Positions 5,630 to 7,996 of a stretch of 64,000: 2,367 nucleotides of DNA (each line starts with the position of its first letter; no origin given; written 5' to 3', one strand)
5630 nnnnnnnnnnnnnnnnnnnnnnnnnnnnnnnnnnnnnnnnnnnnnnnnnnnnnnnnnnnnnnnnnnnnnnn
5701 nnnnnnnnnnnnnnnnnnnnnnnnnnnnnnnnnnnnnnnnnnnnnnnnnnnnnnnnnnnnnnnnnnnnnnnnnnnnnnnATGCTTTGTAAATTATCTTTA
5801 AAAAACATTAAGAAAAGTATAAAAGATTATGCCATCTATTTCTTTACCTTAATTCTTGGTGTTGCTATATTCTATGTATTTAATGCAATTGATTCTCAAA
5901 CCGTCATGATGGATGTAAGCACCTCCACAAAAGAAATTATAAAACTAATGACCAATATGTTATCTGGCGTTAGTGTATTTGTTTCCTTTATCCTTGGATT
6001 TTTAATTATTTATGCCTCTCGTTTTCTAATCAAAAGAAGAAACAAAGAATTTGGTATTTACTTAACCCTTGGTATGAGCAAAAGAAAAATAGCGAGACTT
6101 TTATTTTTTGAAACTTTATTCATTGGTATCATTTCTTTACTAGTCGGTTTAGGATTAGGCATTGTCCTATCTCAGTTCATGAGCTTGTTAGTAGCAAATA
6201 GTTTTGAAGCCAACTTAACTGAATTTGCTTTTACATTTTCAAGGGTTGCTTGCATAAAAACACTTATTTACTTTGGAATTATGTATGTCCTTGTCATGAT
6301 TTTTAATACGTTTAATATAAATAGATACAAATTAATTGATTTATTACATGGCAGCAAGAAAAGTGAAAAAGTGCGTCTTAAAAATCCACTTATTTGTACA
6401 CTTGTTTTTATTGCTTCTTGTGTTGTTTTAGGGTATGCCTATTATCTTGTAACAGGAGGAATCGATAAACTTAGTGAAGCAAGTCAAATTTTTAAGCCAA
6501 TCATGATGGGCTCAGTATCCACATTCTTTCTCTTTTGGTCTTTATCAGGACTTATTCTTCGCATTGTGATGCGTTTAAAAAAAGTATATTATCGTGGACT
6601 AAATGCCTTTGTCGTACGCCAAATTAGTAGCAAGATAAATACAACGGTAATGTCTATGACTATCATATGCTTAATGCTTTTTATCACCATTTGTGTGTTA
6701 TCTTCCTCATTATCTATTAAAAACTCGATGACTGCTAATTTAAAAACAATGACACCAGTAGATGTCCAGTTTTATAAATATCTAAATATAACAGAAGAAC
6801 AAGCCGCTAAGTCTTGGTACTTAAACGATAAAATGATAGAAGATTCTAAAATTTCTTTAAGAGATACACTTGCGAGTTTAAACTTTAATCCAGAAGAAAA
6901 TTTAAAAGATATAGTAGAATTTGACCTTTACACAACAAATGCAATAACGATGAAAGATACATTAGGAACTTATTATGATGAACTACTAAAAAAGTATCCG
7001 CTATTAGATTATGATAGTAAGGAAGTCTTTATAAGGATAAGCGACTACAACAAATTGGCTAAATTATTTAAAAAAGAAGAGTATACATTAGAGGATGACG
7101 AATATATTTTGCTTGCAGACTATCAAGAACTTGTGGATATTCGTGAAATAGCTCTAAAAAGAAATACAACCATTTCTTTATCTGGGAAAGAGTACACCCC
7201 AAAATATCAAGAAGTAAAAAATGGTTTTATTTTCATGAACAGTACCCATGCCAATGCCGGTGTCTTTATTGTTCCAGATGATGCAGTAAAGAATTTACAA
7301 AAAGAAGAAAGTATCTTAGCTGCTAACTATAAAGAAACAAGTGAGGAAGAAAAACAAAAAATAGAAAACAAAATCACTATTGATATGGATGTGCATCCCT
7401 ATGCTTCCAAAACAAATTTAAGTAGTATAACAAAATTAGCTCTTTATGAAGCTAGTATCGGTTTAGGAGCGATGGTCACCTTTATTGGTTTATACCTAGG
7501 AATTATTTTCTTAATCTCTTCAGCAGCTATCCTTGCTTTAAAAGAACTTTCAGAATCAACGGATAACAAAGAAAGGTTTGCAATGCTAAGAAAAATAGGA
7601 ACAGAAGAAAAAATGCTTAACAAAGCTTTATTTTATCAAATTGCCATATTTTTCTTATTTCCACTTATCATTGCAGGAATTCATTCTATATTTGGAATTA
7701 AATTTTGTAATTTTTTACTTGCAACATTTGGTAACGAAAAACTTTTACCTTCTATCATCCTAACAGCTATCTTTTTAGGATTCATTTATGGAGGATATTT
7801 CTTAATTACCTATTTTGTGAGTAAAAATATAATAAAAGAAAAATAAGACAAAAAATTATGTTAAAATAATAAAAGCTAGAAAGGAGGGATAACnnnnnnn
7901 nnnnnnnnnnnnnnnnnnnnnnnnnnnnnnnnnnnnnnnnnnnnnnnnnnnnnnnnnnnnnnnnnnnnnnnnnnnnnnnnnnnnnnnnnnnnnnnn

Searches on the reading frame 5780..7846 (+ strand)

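Call 11: search_protein_families(library=pfam, proteins=[window:5780-7846:+], max_evalue=0.001)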
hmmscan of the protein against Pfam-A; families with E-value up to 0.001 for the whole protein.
window:5780-7846:+ (688 aa): 1 family
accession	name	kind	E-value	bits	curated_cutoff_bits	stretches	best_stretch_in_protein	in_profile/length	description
PF02687.27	FtsX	-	1.2e-15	58.1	25.5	1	64-179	3-114/120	FtsX-like permease C-terminal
